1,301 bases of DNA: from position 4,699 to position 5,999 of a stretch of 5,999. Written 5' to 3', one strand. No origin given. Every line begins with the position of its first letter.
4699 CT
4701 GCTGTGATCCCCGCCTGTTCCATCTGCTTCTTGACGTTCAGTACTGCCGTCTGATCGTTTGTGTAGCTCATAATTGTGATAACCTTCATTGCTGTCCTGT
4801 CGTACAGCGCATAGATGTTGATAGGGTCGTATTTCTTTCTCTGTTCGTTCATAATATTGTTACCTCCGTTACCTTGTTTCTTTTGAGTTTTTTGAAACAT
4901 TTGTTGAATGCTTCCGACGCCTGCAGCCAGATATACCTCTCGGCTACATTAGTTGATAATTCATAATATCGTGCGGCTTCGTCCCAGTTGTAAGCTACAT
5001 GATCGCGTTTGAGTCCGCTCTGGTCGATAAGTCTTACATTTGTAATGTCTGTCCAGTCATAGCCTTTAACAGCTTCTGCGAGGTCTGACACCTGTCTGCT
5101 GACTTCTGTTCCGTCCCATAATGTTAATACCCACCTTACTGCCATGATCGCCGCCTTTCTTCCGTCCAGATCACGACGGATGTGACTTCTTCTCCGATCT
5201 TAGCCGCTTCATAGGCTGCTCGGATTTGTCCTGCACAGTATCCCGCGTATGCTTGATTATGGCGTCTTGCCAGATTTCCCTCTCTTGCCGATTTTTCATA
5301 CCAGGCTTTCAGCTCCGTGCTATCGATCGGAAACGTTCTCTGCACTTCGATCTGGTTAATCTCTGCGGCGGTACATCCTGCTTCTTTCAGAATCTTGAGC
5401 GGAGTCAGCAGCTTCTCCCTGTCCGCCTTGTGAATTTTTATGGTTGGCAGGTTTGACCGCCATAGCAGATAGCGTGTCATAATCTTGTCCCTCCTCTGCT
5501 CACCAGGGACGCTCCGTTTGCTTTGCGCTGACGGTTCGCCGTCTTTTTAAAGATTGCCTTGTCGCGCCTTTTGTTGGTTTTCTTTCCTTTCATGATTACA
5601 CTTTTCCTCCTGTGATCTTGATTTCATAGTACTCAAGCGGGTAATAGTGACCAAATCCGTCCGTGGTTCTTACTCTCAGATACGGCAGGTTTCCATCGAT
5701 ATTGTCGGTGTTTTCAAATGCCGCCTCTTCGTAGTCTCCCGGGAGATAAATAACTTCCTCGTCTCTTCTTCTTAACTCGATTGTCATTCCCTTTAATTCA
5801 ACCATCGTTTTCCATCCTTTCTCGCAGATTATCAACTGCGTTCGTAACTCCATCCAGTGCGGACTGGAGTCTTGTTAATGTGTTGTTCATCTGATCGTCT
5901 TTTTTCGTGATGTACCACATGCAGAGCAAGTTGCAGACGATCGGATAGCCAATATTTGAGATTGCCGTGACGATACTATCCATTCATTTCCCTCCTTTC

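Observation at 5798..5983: First gene of the operon encodes a YvrJ-like single-pass membrane protein, a candidate microvirus lysis gene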

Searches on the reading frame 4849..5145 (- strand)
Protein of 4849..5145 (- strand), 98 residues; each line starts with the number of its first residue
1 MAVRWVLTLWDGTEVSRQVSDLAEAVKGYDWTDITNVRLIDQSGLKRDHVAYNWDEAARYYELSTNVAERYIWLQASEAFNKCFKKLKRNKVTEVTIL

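Call 3: search_protein_families(library=pfam, proteins=[window:4849-5145:-], max_evalue=1)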
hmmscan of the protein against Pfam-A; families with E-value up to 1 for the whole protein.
window:4849-5145:- (98 aa): 0 families

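Call 4: search_protein_families(library=phrogs, proteins=[window:4849-5145:-], max_evalue=1)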
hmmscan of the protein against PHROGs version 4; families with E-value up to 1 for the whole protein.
window:4849-5145:- (98 aa): 1 family
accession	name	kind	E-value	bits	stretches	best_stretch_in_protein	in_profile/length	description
phrog_14025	-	unknown function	0.015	16.5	1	26-78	28-80/98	-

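Call 5: search_protein_families(library=ncbifam, proteins=[window:4849-5145:-], max_evalue=1)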
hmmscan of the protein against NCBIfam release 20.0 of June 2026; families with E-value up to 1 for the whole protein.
window:4849-5145:- (98 aa): 0 families

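Call 107: search_solved_structures(query=window:4849-5145:-, max_evalue=1)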
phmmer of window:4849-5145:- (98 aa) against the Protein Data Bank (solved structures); distinct sequences matched with E-value up to 1: 3.
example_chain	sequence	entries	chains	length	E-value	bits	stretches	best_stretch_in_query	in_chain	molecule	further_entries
5b2g_B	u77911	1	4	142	0.14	15.7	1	3-74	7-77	Heat-labile enterotoxin B chain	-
9h41_A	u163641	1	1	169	0.66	13.5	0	34-84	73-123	Orange carotenoid-binding domain-containing protein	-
8qx5_A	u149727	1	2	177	0.76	13.3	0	35-84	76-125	Orange carotenoid-binding domain-containing protein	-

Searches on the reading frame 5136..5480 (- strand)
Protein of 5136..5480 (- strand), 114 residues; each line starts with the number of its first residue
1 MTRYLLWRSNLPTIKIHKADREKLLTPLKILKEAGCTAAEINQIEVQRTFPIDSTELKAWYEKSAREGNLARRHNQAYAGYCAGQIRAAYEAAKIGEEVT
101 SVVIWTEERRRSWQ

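Call 3: search_protein_families(library=pfam, proteins=[window:5136-5480:-], max_evalue=1)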
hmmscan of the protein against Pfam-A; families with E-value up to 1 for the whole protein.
window:5136-5480:- (114 aa): 1 family
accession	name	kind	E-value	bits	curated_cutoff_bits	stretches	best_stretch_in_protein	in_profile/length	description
PF12558.13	DUF3744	-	0.18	13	22.5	1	28-67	15-56/73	ATP-binding cassette cobalt transporter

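Call 4: search_protein_families(library=phrogs, proteins=[window:5136-5480:-], max_evalue=1)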
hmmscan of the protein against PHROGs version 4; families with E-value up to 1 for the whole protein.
window:5136-5480:- (114 aa): 1 family
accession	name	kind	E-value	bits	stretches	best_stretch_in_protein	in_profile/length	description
phrog_16716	-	unknown function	0.13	12.8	1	59-111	69-123/254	-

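Call 5: search_protein_families(library=ncbifam, proteins=[window:5136-5480:-], max_evalue=1)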
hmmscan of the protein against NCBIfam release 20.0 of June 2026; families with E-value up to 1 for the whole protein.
window:5136-5480:- (114 aa): 0 families

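Call 106: search_solved_structures(query=window:5136-5480:-, max_evalue=1)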
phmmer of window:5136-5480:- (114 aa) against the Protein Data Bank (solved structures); distinct sequences matched with E-value up to 1: 2.
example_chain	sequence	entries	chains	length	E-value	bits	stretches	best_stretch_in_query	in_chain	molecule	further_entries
2ib7_A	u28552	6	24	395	0.063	16.8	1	59-105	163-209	Acetyl-CoA acetyltransferase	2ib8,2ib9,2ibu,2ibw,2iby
2f2s_A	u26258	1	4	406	0.066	16.7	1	59-105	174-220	Acetyl-CoA acetyltransferase, mitochondrial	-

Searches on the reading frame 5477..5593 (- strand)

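Call 3: search_protein_families(library=pfam, proteins=[window:5477-5593:-], max_evalue=1)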
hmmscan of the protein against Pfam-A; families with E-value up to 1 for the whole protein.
window:5477-5593:- (38 aa): 0 families

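Call 4: search_protein_families(library=phrogs, proteins=[window:5477-5593:-], max_evalue=1)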
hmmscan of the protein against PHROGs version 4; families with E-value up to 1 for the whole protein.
window:5477-5593:- (38 aa): 1 family
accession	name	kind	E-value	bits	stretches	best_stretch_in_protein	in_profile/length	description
phrog_10695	-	unknown function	0.00026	22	1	1-38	2-39/39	-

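Call 5: search_protein_families(library=ncbifam, proteins=[window:5477-5593:-], max_evalue=1)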
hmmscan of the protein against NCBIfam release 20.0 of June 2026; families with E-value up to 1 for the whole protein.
window:5477-5593:- (38 aa): 0 families

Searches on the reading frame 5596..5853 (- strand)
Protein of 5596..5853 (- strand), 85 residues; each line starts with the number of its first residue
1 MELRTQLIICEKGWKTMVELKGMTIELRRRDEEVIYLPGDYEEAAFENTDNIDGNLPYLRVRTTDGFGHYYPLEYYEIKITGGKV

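Call 3: search_protein_families(library=pfam, proteins=[window:5596-5853:-], max_evalue=1)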
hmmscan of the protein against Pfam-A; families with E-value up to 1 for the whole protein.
window:5596-5853:- (85 aa): 1 family
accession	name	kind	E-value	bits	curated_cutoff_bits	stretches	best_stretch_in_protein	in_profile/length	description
PF14818.11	SOGA1-2-like_CC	-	0.11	12.8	26.6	1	1-15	1-15/54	SOGA 1/2-like, coiled-coil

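Call 4: search_protein_families(library=phrogs, proteins=[window:5596-5853:-], max_evalue=1)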
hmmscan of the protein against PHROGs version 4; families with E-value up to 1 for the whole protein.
window:5596-5853:- (85 aa): 0 families

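Call 5: search_protein_families(library=ncbifam, proteins=[window:5596-5853:-], max_evalue=1)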
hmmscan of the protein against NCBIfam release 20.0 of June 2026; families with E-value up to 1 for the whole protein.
window:5596-5853:- (85 aa): 0 families

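Call 105: search_solved_structures(query=window:5596-5805:-, max_evalue=1)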
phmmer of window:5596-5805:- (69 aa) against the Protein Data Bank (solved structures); distinct sequences matched with E-value up to 1: 0.
